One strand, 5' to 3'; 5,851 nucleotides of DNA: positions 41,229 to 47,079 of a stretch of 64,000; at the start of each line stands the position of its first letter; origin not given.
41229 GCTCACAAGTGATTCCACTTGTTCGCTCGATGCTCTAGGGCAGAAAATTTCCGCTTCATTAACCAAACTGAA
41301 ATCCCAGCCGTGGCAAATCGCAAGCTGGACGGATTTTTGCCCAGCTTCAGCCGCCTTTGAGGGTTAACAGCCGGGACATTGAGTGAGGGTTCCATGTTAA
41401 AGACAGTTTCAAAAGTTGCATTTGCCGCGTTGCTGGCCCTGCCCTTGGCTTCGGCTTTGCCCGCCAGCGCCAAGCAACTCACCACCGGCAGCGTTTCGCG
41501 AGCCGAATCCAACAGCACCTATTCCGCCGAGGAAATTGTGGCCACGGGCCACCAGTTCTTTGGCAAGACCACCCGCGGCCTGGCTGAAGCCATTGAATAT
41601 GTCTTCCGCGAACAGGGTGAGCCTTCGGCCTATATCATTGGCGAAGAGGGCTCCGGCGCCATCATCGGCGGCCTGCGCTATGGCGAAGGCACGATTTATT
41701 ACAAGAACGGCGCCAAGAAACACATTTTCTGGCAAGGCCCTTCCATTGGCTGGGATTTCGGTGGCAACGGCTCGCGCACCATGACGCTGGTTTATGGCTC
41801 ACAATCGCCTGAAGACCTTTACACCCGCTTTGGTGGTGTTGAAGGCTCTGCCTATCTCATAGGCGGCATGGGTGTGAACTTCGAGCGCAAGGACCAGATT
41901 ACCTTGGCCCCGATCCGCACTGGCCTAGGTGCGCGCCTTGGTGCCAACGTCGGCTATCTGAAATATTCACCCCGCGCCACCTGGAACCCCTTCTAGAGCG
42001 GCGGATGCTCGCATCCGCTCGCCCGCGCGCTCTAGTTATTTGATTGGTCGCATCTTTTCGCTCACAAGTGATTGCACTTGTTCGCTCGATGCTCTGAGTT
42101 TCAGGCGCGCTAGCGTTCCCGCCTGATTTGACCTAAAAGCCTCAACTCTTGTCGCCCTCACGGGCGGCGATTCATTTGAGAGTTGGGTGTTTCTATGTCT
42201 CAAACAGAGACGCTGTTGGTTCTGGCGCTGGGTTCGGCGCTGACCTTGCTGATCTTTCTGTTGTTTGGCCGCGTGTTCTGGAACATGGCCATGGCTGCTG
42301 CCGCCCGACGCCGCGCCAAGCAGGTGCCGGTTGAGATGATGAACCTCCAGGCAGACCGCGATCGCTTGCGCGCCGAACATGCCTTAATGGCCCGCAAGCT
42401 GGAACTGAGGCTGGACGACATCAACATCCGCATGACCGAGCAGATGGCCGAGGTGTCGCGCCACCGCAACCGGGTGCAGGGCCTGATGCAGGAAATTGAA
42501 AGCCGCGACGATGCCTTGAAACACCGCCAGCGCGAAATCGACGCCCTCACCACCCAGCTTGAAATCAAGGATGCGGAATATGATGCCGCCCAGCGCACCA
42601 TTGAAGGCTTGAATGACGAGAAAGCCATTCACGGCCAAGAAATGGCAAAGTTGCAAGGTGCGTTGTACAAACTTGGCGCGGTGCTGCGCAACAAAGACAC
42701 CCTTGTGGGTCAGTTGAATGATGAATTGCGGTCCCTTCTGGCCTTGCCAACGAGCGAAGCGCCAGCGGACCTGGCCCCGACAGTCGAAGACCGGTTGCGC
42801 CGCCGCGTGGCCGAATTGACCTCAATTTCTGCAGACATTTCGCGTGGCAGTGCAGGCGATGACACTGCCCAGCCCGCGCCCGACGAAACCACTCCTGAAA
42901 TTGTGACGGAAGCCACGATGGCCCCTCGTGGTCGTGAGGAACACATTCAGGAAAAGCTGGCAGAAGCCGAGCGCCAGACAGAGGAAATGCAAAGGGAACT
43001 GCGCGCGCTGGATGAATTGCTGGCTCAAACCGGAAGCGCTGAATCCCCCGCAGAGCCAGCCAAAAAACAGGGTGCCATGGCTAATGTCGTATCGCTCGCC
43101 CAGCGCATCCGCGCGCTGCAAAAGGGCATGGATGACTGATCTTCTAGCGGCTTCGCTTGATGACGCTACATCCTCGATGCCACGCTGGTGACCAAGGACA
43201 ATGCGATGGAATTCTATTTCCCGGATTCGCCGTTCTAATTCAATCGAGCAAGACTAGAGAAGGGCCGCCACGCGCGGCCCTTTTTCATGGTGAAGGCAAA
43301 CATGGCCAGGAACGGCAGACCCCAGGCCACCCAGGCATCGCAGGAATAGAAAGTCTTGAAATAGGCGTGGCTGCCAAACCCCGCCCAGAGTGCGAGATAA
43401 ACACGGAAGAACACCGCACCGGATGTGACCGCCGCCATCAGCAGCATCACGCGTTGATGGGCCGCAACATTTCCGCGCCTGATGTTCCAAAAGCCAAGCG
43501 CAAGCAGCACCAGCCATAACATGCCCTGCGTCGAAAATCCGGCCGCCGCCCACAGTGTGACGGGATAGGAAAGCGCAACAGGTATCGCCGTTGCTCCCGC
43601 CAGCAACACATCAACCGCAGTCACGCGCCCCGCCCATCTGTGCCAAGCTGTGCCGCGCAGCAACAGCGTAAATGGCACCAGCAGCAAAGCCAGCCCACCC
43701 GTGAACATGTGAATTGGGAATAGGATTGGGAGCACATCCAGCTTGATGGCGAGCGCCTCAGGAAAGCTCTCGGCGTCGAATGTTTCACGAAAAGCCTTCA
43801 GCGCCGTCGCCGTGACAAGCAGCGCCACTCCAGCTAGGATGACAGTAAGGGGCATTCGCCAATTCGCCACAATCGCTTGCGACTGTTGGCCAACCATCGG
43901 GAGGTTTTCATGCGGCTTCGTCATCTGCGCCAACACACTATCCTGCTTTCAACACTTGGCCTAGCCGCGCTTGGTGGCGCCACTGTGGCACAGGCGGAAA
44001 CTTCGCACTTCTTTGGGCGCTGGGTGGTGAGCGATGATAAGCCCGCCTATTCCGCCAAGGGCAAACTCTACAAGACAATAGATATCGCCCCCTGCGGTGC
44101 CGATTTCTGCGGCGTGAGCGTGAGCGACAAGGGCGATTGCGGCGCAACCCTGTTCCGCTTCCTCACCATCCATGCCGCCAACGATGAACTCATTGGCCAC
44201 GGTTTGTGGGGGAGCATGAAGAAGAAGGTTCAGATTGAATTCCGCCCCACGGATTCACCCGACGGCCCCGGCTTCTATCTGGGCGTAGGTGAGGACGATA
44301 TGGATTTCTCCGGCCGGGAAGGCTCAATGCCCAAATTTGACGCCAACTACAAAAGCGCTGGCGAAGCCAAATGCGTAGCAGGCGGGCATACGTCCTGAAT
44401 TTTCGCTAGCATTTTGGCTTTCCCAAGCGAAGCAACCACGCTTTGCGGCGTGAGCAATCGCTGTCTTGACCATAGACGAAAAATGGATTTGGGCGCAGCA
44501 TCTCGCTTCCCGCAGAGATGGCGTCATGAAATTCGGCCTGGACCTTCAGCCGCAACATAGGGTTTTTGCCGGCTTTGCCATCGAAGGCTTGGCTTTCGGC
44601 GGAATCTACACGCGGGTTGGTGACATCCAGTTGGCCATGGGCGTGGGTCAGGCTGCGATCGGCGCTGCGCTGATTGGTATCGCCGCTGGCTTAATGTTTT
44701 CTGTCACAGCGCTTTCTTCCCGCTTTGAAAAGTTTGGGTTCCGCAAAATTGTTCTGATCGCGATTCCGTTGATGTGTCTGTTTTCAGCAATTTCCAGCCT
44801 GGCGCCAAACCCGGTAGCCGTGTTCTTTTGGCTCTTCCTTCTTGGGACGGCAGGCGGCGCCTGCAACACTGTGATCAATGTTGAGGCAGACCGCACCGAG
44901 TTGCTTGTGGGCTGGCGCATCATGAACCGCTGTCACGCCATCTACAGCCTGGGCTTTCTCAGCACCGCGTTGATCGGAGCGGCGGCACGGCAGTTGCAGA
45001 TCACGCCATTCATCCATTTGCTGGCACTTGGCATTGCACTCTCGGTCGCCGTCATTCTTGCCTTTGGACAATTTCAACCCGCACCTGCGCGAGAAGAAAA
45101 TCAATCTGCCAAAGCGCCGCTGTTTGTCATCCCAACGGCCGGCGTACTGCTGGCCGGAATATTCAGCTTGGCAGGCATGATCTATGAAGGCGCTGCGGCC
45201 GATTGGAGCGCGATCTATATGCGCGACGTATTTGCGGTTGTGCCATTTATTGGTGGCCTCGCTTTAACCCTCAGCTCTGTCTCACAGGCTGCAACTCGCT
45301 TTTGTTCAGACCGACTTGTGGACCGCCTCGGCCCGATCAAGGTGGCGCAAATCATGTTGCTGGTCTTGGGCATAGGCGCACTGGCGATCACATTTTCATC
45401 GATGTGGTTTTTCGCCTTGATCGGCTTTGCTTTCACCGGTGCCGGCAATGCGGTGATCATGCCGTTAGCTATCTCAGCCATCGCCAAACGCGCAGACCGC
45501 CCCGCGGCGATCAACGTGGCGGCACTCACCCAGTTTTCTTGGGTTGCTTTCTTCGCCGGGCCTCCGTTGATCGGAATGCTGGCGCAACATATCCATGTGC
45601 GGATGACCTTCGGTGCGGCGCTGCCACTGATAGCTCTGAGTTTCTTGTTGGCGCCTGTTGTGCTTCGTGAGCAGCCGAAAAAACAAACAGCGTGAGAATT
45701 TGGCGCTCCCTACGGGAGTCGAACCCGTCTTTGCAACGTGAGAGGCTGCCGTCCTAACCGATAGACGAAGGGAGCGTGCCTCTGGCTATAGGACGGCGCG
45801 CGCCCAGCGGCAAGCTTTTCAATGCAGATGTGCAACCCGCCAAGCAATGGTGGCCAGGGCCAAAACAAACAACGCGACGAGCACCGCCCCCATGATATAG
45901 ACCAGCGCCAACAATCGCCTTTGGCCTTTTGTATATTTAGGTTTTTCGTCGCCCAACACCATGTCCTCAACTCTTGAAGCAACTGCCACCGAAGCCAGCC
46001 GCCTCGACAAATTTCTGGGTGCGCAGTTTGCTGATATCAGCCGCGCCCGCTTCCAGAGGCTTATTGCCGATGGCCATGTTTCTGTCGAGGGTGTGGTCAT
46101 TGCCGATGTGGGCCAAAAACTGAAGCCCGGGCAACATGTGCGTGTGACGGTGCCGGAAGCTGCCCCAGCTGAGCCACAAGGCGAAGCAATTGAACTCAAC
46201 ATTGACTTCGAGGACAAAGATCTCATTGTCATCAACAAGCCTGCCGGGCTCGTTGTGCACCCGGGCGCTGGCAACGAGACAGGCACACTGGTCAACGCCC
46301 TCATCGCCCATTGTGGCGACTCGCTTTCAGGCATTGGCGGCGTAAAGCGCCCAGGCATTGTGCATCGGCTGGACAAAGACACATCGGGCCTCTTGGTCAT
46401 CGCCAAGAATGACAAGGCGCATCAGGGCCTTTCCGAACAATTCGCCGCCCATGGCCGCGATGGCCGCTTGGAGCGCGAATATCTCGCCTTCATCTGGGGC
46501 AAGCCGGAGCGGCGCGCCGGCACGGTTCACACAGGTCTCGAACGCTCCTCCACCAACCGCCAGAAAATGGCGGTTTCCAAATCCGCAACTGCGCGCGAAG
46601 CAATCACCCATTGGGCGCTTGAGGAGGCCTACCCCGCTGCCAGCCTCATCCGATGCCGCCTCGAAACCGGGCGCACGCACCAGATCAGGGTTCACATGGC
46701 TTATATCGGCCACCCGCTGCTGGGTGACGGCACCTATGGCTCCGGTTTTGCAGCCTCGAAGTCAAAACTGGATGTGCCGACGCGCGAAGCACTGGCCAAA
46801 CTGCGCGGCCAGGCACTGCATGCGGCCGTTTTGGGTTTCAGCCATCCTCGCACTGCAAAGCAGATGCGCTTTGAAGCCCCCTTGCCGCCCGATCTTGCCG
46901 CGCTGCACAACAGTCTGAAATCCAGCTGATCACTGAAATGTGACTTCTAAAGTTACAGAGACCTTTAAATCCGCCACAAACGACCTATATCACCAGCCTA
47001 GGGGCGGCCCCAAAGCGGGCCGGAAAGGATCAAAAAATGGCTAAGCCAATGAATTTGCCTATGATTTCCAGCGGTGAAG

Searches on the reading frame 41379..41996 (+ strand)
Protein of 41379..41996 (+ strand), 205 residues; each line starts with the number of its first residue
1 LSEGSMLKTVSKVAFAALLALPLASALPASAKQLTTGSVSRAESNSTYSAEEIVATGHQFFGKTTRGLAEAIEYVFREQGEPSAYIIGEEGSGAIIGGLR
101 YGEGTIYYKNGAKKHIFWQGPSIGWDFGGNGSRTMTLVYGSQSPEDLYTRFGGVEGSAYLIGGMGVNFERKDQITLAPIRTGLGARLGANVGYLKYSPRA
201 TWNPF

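Call 4: search_protein_families(library=pfam, proteins=[window:41379-41996:+], max_evalue=0.001)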
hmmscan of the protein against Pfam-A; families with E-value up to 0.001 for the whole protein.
window:41379-41996:+ (205 aa): 1 family
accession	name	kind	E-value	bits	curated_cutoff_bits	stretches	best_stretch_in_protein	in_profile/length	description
PF06577.17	EipA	-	3.7e-70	235.3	30.8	1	47-205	2-160/160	Envelope integrity protein A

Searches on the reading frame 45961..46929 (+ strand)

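Call 78: search_protein_families(library=pfam, proteins=[window:45961-46929:+], max_evalue=0.001)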
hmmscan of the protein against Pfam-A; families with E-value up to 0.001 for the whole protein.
window:45961-46929:+ (322 aa): 2 families
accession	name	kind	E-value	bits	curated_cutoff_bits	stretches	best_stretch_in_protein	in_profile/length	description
PF00849.27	PseudoU_synth_2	-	2.2e-32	112.8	26.8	1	87-247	1-151/152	RNA pseudouridylate synthase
PF01479.30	S4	-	4e-09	36.5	22.8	1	14-59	2-47/48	S4 domain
